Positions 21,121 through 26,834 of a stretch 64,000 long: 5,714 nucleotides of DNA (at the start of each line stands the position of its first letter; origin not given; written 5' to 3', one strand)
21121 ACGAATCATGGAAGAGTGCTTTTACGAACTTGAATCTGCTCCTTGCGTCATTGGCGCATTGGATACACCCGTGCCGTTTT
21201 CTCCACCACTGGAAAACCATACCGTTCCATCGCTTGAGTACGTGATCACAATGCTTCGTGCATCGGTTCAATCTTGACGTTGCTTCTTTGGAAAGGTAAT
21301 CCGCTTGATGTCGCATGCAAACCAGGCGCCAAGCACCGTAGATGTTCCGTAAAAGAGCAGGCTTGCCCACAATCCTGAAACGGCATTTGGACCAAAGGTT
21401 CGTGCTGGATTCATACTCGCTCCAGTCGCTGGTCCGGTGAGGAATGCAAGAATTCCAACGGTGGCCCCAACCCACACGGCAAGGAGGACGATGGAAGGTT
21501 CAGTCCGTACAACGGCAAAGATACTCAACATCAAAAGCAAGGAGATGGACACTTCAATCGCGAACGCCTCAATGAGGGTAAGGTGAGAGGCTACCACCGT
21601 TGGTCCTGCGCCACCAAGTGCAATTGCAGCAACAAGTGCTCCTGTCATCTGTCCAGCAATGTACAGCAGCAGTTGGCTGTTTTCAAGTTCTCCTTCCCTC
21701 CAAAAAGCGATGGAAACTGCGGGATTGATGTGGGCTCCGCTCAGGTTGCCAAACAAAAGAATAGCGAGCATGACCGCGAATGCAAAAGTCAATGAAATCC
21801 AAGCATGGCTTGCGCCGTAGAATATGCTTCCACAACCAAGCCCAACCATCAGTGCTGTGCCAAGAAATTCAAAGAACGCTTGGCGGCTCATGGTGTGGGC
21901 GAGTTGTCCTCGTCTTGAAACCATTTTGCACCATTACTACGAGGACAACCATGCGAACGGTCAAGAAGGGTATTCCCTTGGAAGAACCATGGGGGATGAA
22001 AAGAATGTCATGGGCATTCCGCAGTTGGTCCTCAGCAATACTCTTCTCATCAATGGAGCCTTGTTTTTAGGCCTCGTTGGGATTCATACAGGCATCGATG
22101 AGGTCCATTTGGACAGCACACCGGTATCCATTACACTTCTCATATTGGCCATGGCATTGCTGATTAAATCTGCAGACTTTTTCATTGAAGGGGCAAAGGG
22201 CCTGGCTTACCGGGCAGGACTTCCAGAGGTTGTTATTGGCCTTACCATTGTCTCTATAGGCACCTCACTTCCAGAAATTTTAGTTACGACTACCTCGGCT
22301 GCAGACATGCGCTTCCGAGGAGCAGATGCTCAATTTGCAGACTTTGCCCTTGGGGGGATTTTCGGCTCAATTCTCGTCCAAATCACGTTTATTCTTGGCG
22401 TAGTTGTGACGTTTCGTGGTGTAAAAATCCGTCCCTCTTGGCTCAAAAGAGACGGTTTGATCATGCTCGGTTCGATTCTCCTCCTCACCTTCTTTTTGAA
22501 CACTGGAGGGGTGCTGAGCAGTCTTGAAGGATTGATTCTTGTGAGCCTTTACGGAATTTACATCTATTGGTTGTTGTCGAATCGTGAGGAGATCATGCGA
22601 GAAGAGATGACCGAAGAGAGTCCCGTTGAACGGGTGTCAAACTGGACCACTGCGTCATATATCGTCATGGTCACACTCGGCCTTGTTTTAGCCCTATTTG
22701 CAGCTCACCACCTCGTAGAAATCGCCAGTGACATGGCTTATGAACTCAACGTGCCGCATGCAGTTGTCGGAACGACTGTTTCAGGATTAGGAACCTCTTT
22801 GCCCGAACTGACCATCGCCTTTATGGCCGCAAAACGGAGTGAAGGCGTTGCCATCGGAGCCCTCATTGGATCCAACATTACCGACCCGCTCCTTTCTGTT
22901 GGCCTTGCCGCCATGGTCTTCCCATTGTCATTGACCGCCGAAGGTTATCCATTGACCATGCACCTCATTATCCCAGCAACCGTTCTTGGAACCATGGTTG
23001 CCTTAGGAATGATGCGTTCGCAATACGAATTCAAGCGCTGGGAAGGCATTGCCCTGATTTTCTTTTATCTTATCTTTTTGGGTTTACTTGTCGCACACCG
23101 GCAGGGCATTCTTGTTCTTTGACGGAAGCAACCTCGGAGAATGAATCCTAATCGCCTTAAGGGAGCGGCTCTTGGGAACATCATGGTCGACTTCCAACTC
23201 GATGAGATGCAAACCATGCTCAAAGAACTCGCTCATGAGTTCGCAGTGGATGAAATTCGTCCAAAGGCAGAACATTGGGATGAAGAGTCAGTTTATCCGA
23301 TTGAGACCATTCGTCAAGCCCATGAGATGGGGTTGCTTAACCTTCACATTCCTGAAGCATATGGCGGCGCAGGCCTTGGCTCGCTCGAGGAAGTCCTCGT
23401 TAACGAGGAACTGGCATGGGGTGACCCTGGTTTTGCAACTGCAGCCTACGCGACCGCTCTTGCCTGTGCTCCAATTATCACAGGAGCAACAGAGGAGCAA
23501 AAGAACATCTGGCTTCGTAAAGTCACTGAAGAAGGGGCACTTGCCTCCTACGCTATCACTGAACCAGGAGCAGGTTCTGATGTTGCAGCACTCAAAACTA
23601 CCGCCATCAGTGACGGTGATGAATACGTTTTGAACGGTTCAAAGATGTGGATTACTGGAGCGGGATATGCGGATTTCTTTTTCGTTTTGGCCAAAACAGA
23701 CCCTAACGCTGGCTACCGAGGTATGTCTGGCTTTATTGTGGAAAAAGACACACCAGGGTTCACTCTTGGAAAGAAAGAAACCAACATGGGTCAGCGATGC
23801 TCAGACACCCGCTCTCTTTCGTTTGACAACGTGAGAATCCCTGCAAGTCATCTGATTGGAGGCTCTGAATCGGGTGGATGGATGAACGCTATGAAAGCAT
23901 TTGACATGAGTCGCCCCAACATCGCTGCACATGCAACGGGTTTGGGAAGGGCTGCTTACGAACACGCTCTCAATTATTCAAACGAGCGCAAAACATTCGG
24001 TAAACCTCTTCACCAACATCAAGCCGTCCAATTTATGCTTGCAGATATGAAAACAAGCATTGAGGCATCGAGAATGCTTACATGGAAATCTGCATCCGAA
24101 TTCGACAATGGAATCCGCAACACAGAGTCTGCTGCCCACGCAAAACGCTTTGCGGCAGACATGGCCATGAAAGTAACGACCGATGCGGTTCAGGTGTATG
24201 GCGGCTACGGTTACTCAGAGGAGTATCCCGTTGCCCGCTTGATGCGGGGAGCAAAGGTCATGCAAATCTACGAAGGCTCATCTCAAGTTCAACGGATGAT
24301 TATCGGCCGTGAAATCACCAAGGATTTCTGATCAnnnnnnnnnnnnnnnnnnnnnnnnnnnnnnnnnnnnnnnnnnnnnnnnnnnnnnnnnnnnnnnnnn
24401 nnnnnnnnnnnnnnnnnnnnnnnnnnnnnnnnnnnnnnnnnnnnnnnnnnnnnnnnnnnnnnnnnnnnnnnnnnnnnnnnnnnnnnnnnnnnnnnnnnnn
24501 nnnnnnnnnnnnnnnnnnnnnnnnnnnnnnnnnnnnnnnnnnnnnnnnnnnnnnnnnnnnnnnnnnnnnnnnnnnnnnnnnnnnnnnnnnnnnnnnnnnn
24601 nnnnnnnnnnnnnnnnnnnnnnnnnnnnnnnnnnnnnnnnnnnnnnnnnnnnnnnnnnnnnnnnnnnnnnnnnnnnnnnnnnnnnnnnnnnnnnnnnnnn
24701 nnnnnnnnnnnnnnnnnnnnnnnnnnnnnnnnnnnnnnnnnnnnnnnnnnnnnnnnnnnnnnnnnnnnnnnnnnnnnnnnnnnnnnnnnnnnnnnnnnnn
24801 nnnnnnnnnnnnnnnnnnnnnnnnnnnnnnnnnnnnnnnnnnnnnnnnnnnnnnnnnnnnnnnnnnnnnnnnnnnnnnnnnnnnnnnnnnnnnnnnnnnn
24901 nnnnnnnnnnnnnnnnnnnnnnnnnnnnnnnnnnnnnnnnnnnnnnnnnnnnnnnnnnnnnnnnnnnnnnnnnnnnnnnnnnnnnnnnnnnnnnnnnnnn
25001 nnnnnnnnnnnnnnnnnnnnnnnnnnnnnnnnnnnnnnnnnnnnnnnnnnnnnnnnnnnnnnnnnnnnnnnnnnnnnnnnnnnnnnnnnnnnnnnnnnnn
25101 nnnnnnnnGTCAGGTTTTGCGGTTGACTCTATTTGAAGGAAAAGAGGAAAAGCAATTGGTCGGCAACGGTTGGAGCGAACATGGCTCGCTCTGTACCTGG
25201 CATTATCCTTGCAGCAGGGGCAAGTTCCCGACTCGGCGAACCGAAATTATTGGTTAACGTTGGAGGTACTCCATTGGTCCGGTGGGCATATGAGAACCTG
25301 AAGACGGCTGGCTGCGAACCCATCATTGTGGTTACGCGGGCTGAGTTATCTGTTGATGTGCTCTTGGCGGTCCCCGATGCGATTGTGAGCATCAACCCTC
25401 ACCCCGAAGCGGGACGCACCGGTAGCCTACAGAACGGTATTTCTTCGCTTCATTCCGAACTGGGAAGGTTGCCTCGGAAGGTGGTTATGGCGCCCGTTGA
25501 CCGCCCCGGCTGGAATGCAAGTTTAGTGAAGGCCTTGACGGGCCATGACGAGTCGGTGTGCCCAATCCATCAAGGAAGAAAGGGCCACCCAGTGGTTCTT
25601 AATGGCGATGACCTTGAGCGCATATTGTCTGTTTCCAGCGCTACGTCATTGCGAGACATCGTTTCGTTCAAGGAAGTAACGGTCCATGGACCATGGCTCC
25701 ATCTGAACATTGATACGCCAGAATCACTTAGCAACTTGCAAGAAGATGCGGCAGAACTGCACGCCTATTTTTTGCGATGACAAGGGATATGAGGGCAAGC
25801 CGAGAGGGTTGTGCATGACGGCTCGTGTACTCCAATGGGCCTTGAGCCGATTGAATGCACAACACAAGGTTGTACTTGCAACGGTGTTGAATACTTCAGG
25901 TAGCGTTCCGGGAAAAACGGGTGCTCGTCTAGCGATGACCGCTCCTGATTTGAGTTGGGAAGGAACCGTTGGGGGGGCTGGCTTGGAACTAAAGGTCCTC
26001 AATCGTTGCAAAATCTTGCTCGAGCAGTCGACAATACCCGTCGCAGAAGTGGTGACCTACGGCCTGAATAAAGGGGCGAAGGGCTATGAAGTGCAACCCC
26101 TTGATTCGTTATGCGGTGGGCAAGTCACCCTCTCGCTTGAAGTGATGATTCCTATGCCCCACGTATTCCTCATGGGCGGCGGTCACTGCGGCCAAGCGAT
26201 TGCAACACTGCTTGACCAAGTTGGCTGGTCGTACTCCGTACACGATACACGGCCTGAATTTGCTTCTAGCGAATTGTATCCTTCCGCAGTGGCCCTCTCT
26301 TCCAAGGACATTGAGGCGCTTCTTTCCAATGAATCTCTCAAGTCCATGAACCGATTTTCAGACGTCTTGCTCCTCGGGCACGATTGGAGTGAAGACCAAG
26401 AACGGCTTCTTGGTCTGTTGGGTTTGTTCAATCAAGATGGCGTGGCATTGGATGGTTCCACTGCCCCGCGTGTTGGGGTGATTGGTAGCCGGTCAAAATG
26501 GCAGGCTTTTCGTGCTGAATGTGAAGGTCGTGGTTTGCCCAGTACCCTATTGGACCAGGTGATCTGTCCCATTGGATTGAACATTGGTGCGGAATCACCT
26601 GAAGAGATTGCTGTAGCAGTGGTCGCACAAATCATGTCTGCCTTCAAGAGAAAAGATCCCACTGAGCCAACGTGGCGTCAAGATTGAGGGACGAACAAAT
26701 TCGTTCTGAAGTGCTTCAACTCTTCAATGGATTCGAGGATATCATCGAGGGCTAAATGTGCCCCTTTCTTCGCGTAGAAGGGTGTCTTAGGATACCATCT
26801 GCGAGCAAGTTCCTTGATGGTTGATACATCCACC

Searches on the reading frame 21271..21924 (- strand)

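Call 73: search_protein_families(library=pfam, proteins=[window:21271-21924:-], max_evalue=0.01)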
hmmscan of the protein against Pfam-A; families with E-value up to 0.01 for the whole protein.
window:21271-21924:- (218 aa): 1 family
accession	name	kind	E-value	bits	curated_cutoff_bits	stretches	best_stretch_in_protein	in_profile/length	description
PF00230.25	MIP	-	6.7e-31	108.2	25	1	11-203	6-218/222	Major intrinsic protein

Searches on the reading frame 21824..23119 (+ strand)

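Call 99: search_protein_families(library=pfam, proteins=[window:21824-23119:+], max_evalue=0.000001)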
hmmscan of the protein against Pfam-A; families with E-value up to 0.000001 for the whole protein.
window:21824-23119:+ (432 aa): 1 family
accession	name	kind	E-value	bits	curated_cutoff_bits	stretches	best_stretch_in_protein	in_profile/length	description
PF01699.29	Na_Ca_ex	-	3.7e-47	160.5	24.9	2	102-251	2-150/151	Sodium/calcium exchanger protein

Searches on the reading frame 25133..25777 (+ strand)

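Call 73: search_protein_families(library=pfam, proteins=[window:25133-25777:+], max_evalue=0.01)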
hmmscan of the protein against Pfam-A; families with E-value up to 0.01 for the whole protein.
window:25133-25777:+ (215 aa): 3 families
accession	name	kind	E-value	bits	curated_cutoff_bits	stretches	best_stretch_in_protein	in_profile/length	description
PF12804.13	NTP_transf_3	-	7e-27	95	27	1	23-178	1-155/160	MobA-like NTP transferase domain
PF02348.25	CTP_transf_3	-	0.0019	18.5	22.6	1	24-80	3-59/217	Cytidylyltransferase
PF01128.25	IspD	-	0.0088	16.3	27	0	24-72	4-55/221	2-C-methyl-D-erythritol 4-phosphate cytidylyltransferase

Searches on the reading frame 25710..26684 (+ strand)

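Call 99: search_protein_families(library=pfam, proteins=[window:25710-26684:+], max_evalue=0.000001)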
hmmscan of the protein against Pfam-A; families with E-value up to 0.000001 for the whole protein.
window:25710-26684:+ (325 aa): 2 families
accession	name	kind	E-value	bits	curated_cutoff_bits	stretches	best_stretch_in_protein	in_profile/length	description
PF13478.12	XdhC_C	-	6e-27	95.1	29.7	1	153-308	2-125/125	XdhC Rossmann domain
PF02625.21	XdhC_CoxI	-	1e-11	45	24.3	1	49-108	3-61/68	XdhC and CoxI family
